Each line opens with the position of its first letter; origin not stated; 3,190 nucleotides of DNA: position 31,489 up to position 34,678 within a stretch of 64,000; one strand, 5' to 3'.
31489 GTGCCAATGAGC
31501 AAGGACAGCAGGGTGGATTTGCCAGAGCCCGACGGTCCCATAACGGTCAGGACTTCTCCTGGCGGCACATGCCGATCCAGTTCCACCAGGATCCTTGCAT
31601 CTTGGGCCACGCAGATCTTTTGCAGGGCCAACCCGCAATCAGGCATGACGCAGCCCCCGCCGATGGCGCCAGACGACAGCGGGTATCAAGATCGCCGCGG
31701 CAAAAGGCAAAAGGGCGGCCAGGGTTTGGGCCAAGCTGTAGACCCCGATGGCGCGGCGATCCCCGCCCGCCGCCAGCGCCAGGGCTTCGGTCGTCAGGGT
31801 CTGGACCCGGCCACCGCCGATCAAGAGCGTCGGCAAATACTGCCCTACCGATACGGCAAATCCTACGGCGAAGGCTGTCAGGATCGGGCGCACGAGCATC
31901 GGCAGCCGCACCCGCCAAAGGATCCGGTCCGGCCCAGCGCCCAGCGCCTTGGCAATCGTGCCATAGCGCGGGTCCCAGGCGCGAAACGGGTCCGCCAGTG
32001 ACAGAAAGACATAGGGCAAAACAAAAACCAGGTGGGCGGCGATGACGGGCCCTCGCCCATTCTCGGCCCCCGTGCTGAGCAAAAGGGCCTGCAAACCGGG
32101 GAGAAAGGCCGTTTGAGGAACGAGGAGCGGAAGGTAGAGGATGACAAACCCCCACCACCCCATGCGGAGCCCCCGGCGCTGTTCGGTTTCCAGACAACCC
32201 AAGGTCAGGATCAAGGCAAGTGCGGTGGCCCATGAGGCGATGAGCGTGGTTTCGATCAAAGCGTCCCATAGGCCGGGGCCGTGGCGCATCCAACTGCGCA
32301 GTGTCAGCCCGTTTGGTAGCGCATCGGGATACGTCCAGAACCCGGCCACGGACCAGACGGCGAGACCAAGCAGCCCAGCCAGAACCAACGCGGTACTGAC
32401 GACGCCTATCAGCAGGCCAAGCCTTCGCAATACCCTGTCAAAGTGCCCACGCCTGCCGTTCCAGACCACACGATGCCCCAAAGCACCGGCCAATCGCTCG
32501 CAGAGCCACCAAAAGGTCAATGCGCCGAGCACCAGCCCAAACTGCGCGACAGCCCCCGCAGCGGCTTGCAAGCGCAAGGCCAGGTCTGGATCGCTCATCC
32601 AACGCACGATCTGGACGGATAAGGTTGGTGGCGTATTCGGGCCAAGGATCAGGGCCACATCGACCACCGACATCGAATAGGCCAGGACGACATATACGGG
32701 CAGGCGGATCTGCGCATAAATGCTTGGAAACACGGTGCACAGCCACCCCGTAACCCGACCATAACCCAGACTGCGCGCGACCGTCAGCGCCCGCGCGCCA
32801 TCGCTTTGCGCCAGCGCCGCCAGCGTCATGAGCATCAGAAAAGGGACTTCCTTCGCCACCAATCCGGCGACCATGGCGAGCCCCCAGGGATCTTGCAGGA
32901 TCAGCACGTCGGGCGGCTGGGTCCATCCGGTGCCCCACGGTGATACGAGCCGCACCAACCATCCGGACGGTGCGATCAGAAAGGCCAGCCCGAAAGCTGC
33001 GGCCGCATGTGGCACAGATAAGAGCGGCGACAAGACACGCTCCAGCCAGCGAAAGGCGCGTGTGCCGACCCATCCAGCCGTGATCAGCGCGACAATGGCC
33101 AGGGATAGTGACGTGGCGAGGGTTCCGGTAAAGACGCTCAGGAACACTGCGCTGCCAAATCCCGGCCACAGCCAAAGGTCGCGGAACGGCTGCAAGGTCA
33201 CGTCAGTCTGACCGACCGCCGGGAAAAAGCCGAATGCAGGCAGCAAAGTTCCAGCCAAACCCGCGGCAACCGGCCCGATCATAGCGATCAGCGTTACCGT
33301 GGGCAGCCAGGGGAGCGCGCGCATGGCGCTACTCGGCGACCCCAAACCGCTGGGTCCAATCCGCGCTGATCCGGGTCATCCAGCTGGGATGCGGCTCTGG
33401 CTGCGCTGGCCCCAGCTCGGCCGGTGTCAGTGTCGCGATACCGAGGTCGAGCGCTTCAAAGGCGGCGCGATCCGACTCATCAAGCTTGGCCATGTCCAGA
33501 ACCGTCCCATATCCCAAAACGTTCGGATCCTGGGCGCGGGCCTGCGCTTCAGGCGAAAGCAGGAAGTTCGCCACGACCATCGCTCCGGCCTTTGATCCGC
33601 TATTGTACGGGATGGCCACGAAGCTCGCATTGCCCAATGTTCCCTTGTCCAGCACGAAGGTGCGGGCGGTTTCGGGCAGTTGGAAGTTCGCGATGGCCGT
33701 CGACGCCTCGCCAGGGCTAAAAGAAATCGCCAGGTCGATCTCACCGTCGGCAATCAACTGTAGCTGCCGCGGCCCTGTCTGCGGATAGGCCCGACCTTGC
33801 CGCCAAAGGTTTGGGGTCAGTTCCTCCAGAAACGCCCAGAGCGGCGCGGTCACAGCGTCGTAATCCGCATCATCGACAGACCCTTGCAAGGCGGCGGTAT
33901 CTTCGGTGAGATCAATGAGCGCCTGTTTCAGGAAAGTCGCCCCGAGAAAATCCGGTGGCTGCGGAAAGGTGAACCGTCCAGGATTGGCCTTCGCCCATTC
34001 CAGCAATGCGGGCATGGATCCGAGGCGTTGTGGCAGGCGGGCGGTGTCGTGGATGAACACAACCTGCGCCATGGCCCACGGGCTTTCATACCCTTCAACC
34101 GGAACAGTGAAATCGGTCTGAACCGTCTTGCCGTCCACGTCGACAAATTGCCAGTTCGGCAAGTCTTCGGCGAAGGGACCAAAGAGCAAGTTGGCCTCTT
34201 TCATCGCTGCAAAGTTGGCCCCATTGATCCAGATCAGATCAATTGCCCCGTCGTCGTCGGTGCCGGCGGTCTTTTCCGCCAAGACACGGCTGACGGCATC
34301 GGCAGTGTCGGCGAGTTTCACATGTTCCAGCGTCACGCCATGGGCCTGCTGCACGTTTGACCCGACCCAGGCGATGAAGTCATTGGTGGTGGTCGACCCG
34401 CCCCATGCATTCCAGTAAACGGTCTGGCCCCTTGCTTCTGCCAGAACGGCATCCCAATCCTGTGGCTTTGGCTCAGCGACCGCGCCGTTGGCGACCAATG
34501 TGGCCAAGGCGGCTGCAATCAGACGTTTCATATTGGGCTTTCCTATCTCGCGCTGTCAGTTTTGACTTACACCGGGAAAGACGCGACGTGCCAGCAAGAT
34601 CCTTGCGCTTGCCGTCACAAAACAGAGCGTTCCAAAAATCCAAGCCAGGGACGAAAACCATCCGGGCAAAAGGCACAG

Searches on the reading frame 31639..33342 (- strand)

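Call 62: search_protein_families(library=pfam, proteins=[window:31639-33342:-], max_evalue=0.00001)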
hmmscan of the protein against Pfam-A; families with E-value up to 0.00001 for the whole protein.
window:31639-33342:- (567 aa): 1 family
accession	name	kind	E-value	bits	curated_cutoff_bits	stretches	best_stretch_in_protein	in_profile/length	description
PF00528.27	BPD_transp_1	-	6.6e-10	39.5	26.4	1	391-522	13-146/184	Binding-protein-dependent transport system inner membrane component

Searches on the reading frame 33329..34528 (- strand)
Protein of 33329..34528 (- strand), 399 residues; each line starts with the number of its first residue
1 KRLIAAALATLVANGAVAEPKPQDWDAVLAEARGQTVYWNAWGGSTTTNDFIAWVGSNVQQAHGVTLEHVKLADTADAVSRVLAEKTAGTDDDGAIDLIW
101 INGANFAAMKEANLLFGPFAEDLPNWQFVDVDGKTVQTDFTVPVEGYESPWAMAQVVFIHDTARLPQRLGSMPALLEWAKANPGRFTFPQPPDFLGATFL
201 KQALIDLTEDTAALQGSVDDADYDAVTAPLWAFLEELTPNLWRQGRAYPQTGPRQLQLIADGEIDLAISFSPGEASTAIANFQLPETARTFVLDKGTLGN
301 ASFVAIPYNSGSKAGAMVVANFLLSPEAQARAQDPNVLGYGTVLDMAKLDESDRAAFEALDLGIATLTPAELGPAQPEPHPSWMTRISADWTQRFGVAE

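Call 62: search_protein_families(library=pfam, proteins=[window:33329-34528:-], max_evalue=0.00001)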
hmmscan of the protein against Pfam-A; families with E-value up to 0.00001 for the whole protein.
window:33329-34528:- (399 aa): 2 families
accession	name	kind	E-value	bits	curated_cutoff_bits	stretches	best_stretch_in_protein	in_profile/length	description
PF13416.11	SBP_bac_8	-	7.5e-22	78.9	27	1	60-350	7-268/279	Bacterial extracellular solute-binding protein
PF01547.30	SBP_bac_1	-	4.5e-10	40.4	26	1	85-330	38-307/307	Bacterial extracellular solute-binding protein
